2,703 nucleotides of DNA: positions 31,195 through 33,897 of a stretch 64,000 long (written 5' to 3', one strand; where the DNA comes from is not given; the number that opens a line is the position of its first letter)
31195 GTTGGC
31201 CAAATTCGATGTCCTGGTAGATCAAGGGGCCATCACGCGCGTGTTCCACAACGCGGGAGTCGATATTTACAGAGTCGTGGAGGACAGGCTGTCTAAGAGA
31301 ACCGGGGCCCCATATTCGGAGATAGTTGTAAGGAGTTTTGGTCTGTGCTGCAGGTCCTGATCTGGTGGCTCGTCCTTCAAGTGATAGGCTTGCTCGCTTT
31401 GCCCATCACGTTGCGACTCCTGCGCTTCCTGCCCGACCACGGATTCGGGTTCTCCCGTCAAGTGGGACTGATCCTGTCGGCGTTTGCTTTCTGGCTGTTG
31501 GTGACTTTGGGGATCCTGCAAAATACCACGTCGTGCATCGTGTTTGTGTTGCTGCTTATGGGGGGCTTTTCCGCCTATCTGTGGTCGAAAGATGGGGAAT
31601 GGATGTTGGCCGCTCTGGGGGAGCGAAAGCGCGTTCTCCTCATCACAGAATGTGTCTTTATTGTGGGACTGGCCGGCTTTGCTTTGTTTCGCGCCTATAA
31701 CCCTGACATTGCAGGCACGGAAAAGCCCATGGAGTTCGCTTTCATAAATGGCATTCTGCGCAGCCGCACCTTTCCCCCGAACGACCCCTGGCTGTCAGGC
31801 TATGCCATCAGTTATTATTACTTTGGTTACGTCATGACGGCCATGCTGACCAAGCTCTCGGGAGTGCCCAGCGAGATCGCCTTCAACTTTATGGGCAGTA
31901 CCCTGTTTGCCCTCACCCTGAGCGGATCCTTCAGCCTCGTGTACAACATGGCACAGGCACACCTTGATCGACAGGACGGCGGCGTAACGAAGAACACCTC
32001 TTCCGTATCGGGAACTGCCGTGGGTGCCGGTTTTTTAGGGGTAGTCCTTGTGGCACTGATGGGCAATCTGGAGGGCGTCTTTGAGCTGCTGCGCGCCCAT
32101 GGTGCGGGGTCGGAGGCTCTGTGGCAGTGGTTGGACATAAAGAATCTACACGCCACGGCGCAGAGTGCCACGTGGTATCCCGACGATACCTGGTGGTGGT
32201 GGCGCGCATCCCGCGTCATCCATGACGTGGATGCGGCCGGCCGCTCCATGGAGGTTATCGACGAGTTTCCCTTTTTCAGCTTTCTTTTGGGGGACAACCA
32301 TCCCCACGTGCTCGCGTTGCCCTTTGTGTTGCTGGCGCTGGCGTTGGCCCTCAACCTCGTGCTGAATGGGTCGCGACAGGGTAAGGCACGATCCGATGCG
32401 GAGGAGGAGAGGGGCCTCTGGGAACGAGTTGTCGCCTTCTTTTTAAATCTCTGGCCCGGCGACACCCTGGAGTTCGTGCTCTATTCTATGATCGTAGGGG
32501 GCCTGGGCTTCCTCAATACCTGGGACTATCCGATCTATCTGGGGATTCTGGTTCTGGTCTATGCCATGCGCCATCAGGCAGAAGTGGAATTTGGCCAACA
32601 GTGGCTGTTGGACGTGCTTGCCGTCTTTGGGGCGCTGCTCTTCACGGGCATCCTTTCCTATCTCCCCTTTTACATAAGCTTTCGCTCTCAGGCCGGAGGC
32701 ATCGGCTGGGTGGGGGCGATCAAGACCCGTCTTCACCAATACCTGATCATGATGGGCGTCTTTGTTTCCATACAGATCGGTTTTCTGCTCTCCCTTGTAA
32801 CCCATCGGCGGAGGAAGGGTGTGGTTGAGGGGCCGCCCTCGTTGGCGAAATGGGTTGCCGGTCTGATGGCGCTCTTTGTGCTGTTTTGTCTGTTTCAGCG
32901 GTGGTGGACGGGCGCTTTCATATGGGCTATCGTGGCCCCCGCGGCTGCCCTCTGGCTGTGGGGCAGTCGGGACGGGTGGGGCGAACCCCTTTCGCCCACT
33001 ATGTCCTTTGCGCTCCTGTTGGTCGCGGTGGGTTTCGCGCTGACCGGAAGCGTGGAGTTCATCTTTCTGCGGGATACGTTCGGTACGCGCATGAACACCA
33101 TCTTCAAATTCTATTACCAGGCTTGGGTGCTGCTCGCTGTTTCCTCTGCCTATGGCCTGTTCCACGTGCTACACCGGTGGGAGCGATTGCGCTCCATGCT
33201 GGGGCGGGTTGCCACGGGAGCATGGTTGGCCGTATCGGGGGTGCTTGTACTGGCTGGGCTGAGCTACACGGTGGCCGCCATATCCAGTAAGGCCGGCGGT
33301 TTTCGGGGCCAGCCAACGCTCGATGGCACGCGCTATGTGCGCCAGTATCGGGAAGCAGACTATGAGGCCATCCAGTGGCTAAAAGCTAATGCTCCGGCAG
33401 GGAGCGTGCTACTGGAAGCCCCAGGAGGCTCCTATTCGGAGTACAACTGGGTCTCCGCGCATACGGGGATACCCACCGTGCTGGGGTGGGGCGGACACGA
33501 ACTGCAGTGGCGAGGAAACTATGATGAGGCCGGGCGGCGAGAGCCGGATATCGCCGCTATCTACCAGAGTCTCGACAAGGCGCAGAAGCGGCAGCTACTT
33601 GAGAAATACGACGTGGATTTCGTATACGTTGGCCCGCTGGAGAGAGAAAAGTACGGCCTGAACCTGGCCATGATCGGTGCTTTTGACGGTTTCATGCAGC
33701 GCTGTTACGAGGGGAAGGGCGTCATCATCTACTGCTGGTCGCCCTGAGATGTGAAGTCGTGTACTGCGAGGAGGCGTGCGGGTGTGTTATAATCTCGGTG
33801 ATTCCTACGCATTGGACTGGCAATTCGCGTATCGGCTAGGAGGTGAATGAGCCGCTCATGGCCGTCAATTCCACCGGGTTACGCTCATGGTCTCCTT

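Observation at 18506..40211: About 21-kb co-directional array of seven giant polytopic membrane proteins (GT-C-like, Chlor_Arch_YYY/DUF2298, TIGR03663-like, NHL-propeller fusion): candidate uncharacterised envelope glycosylation and assembly system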

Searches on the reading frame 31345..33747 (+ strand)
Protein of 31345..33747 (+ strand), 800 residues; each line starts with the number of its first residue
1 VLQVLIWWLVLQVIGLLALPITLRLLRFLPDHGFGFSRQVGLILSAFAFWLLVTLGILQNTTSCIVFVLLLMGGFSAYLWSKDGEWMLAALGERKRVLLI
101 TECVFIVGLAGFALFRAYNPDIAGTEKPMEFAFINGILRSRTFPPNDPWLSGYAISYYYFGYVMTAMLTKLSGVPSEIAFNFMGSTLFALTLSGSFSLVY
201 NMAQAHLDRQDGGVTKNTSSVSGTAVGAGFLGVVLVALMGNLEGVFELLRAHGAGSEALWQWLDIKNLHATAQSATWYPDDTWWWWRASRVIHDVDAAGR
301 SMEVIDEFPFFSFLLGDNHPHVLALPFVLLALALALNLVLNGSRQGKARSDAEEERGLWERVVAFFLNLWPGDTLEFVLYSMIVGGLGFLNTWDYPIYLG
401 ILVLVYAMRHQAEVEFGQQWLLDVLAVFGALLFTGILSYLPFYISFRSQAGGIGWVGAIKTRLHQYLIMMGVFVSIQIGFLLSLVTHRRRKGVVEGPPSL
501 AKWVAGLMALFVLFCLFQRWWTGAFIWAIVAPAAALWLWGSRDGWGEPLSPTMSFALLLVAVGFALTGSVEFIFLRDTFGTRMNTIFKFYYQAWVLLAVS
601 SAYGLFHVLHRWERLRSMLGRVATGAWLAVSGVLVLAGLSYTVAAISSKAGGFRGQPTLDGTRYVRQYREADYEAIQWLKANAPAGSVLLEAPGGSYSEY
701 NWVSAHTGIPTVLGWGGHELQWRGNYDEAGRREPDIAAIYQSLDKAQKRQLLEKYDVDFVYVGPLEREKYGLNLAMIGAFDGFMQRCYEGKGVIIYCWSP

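Call 3: search_protein_families(library=pfam, proteins=[window:31345-33747:+], max_evalue=0.01)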
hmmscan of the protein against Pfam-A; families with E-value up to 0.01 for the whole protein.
window:31345-33747:+ (800 aa): 1 family
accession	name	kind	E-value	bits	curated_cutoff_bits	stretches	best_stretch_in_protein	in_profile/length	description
PF10060.15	DUF2298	-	4.6e-114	382.5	27.8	1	44-597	1-488/488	Uncharacterized membrane protein (DUF2298)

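Call 4: search_protein_families(library=ncbifam, proteins=[window:31345-33747:+], max_evalue=0.01)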
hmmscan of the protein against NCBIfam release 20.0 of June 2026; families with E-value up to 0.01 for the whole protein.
window:31345-33747:+ (800 aa): 1 family
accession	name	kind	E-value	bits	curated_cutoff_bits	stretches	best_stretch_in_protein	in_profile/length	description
TIGR03662.1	Chlor_Arch_YYY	subfamily_domain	1.9e-168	562.4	300.25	1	2-796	3-724/727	chlor_Arch_YYY domain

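Call 14: find_encoding_contigs(protein=window:31345-33747:+, flank=10000, max_places=4)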
Protein window:31345-33747:+ (800 aa): 1 contig read that carries it; 1 place shown.
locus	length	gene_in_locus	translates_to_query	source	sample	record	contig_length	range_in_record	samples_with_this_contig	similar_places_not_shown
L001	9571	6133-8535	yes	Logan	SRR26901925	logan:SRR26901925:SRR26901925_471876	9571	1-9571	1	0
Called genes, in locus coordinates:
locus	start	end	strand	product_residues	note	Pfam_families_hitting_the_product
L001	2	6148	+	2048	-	?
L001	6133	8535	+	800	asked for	PF10060:DUF2298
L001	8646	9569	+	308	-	?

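Call 15: find_homologous_proteins(query=window:31345-33747:+, max_evalue=1e-10)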
Query window:31345-33747:+ (800 aa): 6286 proteins with E <= 1e-10 among 8000 candidates; the best 120 are listed.
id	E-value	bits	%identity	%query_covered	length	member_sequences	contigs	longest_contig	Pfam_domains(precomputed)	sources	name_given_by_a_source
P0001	0.0e+0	1824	100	100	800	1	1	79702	PF10060.16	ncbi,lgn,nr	ncbi:MAG: DUF2298 domain-containing protein [Chloroflexota bacterium]|nr:DUF2298 domain-containing p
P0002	0.0e+0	1429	79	100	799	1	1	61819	PF10060.16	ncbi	-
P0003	0.0e+0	1399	77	100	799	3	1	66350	PF10060.16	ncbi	ncbi:MAG: DUF2298 domain-containing protein [Chloroflexota bacterium]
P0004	0.0e+0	1398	78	100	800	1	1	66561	PF10060.16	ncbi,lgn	ncbi:MAG: DUF2298 domain-containing protein [Anaerolineales bacterium]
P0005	0.0e+0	1232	76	89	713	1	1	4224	PF10060.16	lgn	-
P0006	0.0e+0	1117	59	100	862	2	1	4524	PF10060.16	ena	-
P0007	0.0e+0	1115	64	100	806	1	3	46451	PF10060.16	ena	-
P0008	0.0e+0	1086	62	100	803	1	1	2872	PF10060.16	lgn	-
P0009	0.0e+0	1080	62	100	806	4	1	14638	PF10060.16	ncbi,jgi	-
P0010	0.0e+0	1047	61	100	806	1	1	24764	PF10060.16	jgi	-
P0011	0.0e+0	1046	60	100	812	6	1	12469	PF10060.16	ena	-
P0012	0.0e+0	1046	60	100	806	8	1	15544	PF10060.16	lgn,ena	-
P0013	0.0e+0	1044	61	100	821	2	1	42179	PF10060.16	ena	-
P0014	0.0e+0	1042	60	100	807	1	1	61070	PF10060.16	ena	-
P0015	0.0e+0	1041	60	100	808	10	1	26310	PF10060.16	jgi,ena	-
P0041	3.4e-267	907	56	100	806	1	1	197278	PF10060.16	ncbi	-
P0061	5.0e-240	817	49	100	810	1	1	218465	PF10060.16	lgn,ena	-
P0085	3.0e-224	765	50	100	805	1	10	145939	PF10060.16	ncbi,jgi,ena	jgi:YYY domain-containing protein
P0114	1.2e-211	723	45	100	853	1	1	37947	PF10060.16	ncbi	ncbi:MAG: DUF2298 domain-containing protein [Anaerolineae bacterium]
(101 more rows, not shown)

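Call 18: find_encoding_contigs(protein=P0004, flank=10000, max_places=2)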
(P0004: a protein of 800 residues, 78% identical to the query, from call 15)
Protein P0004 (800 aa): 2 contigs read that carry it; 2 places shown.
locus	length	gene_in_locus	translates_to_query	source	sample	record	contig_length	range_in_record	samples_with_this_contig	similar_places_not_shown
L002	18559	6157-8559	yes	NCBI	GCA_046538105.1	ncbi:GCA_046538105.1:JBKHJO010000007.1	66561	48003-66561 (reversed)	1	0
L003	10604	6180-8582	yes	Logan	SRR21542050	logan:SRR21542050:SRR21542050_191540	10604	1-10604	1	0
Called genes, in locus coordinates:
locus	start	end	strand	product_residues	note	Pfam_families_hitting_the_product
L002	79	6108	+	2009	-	PF10060:DUF2298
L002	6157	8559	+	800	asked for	PF10060:DUF2298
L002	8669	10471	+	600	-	-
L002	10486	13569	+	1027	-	PF13231:PMT_2, PF08450:SGL (faint), PF01436:NHL, PF17170:DUF5128 (faint), PF25021:TEN_NHL (faint), PF01436:NHL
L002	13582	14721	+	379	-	PF01071:GARS_A (weak), PF08442:ATP-grasp_2, PF13549:ATP-grasp_5, PF24948:Citrate_synth_N, PF00549:Ligase_CoA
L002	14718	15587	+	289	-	PF02629:CoA_binding, PF13607:Succ_CoA_lig, PF00549:Ligase_CoA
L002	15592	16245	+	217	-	PF00702:Hydrolase, PF12710:HAD, PF13419:HAD_2, PF13242:Hydrolase_like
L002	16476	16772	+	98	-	PF13484:Fer4_16 (faint), PF12797:Fer4_2 (faint), PF13237:Fer4_10, PF00037:Fer4 (faint), PF14697:Fer4_21 (weak), PF12800:Fer4_4 (faint), PF12838:Fer4_7, PF13187:Fer4_9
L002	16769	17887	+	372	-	PF01855:POR_N, PF02780:Transketolase_C, PF17147:PFOR_II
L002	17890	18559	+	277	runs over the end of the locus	PF02775:TPP_enzyme_C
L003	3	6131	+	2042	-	?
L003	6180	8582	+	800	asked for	PF10060:DUF2298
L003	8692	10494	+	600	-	-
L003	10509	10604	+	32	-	?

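Call 19: find_encoding_contigs(protein=P0041, flank=10000, max_places=2)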
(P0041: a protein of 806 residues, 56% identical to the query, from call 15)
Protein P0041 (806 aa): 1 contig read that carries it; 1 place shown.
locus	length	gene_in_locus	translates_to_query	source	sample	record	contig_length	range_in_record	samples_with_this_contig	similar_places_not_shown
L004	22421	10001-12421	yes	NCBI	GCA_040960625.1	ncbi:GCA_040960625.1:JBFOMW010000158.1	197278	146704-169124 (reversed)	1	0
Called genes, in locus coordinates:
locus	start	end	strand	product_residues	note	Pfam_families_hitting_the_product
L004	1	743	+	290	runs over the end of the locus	PF00891:Methyltransf_2 (weak), PF02353:CMAS (weak), PF01209:Ubie_methyltran (weak), PF13489:Methyltransf_23, PF13649:Methyltransf_25, PF13847:Methyltransf_31, PF08241:Methyltransf_11, PF08242:Methyltransf_12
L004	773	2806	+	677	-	PF13231:PMT_2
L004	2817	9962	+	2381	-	PF02366:PMT, PF13231:PMT_2, PF10060:DUF2298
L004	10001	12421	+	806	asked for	PF10060:DUF2298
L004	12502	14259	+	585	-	-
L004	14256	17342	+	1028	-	PF13231:PMT_2, PF08450:SGL (faint), PF25021:TEN_NHL (faint), PF13449:Phytase-like (faint), PF17170:DUF5128 (faint), PF20067:SSL_N (faint), PF01436:NHL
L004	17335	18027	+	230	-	PF00702:Hydrolase, PF12710:HAD, PF13419:HAD_2, PF13242:Hydrolase_like (weak)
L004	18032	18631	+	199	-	PF00293:NUDIX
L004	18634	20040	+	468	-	PF01743:PolyA_pol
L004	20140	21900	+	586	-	-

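Call 20: find_encoding_contigs(protein=P0061, flank=10000, max_places=2)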
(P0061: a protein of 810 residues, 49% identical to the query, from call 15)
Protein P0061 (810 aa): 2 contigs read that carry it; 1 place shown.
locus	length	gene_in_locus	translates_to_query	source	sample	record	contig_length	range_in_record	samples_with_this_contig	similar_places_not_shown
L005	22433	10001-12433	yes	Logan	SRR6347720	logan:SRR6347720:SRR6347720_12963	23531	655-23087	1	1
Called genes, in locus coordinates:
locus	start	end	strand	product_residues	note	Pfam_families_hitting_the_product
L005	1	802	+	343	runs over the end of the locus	PF03706:LPG_synthase_TM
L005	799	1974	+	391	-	PF13439:Glyco_transf_4, PF13579:Glyco_trans_4_4, PF20706:GT4-conflict, PF00534:Glycos_transf_1, PF13692:Glyco_trans_1_4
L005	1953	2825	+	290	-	PF00891:Methyltransf_2 (weak), PF01209:Ubie_methyltran, PF13489:Methyltransf_23, PF05175:MTS (weak), PF13649:Methyltransf_25, PF13847:Methyltransf_31, PF08241:Methyltransf_11, PF08242:Methyltransf_12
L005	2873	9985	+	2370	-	PF13231:PMT_2, PF10060:DUF2298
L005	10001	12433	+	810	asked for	PF10060:DUF2298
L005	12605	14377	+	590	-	-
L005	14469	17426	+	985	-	PF13231:PMT_2, PF06739:SBBP (faint), PF02393:US22 (faint), PF08450:SGL (faint), PF25021:TEN_NHL (faint), PF01436:NHL, PF17170:DUF5128 (weak), PF01436:NHL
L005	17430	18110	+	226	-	PF00702:Hydrolase, PF12710:HAD, PF13419:HAD_2, PF13242:Hydrolase_like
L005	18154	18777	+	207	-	PF00293:NUDIX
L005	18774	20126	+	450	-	PF01743:PolyA_pol, PF12627:PolyA_pol_RNAbd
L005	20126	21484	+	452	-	PF01595:CNNM, PF00571:CBS, PF03471:CorC_HlyC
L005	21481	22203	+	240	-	PF07228:SpoIIE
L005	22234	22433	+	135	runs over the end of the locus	-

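Call 23: search_solved_structures(query=A1, max_evalue=10)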
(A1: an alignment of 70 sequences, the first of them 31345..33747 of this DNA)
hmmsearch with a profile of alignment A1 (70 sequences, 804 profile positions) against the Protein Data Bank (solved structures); distinct sequences matched with E-value up to 10: 19.
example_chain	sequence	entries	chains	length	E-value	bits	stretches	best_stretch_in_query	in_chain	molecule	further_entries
1wg1_A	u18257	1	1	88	0.56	11.5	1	740-776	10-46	KIAA1579 protein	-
2vff_A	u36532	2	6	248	1.1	10.5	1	753-785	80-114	TRIOSEPHOSPHATE ISOMERASE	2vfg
5bmx_A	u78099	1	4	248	1.4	10.2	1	750-785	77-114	Triosephosphate isomerase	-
4y8f_A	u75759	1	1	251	1.6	10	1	754-777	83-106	Triosephosphate Isomerase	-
4z0s_A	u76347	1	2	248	1.6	10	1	753-785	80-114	Triosephosphate isomerase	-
2vfd_A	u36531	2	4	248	1.7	9.9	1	753-785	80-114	TRIOSEPHOSPHATE ISOMERASE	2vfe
4ywi_A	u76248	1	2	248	1.7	9.9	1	753-785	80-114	Triosephosphate isomerase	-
4pf1_A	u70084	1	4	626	1.8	9.9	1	670-706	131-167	Peptidase S15/CocE/NonD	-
4z0j_A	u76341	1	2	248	1.8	9.9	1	753-785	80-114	Triosephosphate isomerase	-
1vga_A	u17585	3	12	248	1.8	9.9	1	753-785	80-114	Triosephosphate isomerase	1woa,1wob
4zz9_A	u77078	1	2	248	1.9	9.8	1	753-785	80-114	Triosephosphate isomerase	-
4yxg_A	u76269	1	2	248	1.9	9.8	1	753-785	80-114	Triosephosphate isomerase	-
1lyx_A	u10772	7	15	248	1.9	9.8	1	753-785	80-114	Triosephosphate Isomerase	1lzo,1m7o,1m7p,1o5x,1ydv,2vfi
5brb_A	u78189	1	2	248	1.9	9.8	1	753-785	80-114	Triosephosphate isomerase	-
3pwa_A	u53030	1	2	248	2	9.7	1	753-784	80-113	Triosephosphate isomerase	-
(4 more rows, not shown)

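Call 24: find_related_loci(query=A1, collection=genome_contigs, flank=10000)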
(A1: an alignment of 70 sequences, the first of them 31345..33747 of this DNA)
Query A1 (800 aa) in genome_contigs; peptide patterns used: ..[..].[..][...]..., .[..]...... (x = any residue, [..] = any of these).
599 stretches matched a pattern (row limit reached: there are more); 565 encode a relative of the query (tblastn E <= 1e-3); the best 80 are kept; 80 distinct loci.
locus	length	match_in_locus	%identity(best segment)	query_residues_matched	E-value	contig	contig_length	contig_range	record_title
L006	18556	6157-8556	78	1-800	0e+0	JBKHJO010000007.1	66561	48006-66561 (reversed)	MAG: Anaerolineales bacterium isolate D4M11_9 NODE_117_length_66561_cov_20.294876, whole genome shotgun sequence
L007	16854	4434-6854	60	1-799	0e+0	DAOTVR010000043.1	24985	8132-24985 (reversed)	MAG TPA_asm: Anaerolineae bacterium isolate H111_70 k127_311400, whole genome shotgun sequence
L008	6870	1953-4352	58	2-796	0e+0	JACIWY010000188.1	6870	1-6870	MAG: Chloroflexota bacterium isolate MAG-38 Chloroflexota_C3_bin14_Scaffold_188, whole genome shotgun sequence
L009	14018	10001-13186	59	1-796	0e+0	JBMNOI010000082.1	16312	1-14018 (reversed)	MAG: Anaerolineae bacterium isolate SBF912SR2HQ0070 scaffold_15351_c1, whole genome shotgun sequence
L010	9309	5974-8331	60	15-796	0e+0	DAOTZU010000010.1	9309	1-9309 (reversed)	MAG TPA_asm: Anaerolineae bacterium isolate H6_558 k131_1152708, whole genome shotgun sequence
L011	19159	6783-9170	49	1-796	0e+0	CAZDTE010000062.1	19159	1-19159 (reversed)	MAG TPA_asm: uncultured Ardenticatenales bacterium isolate binchicken_co275_99 genome assembly, contig: NODE_3787_length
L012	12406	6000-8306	51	1-796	0e+0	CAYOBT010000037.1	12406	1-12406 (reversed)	MAG TPA_asm: uncultured Anaerolineales bacterium isolate binchicken_co334_27 genome assembly, contig: NODE_9241_length_1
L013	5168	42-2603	47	1-796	0e+0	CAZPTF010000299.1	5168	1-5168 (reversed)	MAG TPA_asm: uncultured Anaerolineae bacterium isolate SRP241326_co3_194 genome assembly, contig: NODE_17336_length_5168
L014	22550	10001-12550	45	1-800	0e+0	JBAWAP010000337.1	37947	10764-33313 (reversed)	MAG: Anaerolineae bacterium isolate MFD04381_ilm_asm_bin11 k127_65669, whole genome shotgun sequence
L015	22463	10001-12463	43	1-796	0e+0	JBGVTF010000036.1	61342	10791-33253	MAG: Anaerolineae bacterium isolate S_237_B7 k127_570334, whole genome shotgun sequence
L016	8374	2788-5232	44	4-796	0e+0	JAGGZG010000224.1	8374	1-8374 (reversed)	MAG: Anaerolineae bacterium isolate AUK198 PB_MBMC_152_c_000000000048, whole genome shotgun sequence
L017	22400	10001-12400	50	1-797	0e+0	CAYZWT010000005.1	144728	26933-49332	MAG TPA_asm: uncultured Anaerolineales bacterium isolate SRP241326_co4_134 genome assembly, contig: NODE_156_length_1447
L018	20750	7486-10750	46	1-797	0e+0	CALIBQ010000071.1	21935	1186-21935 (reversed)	MAG: uncultured Anaerolineae bacterium isolate S1_Bin_MAXBIN__192_1 genome assembly, contig: c_000002142854, whole genom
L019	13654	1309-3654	46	1-796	0e+0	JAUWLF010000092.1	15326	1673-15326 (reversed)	MAG: Chloroflexota bacterium isolate CSMAG_2365 CSMAG_2365_k141_404201_length_15326_cov_20.9710, whole genome shotgun se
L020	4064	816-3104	45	4-796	0e+0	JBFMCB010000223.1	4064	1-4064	MAG: Chloroflexota bacterium isolate MAG180 MAG180_223, whole genome shotgun sequence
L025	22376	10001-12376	45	5-796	0e+0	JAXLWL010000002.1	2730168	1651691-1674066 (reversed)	MAG: Anaerolineae bacterium isolate STL-CHL22 C3.160.fa-2, whole genome shotgun sequence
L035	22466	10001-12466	41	1-797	3e-161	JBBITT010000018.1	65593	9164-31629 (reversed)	MAG: Chloroflexota bacterium isolate RVF170221_bin_402 NODE_581_length_65593_cov_18.805563, whole genome shotgun sequenc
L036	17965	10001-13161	41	1-796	7e-160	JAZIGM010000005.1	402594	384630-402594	MAG: Chloroflexota bacterium isolate polished_nanopore-bin.49 polished_nanopore-bin.49_contig_1536, whole genome shotgun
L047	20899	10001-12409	41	15-796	5e-146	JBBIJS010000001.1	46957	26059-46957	MAG: Chloroflexota bacterium isolate EPF170215_bin_168 NODE_783_length_46957_cov_11.881689, whole genome shotgun sequenc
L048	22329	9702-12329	36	1-797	1e-144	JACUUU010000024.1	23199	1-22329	MAG: Anaerolineales bacterium isolate Kmv39 NODE_1043_length_23199_cov_6.291307, whole genome shotgun sequence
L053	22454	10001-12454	36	5-773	3e-139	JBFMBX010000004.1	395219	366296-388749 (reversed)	MAG: Chloroflexota bacterium isolate MAG175 MAG175_4, whole genome shotgun sequence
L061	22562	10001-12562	34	6-800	4e-135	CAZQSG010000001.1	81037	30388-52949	MAG TPA_asm: uncultured Anaerolineaceae bacterium isolate binchicken_co357_93 genome assembly, contig: NODE_22_length_81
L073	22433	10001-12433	36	1-797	2e-131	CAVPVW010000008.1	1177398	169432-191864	MAG: uncultured Chloroflexia bacterium isolate MFD00032.bin.2.128 genome assembly, contig: contig_6814, whole genome sho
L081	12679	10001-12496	34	1-797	1e-128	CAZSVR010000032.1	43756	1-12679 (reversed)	MAG TPA_asm: uncultured Anaerolineaceae bacterium isolate SRP119689_co1_253 genome assembly, contig: NODE_986_length_437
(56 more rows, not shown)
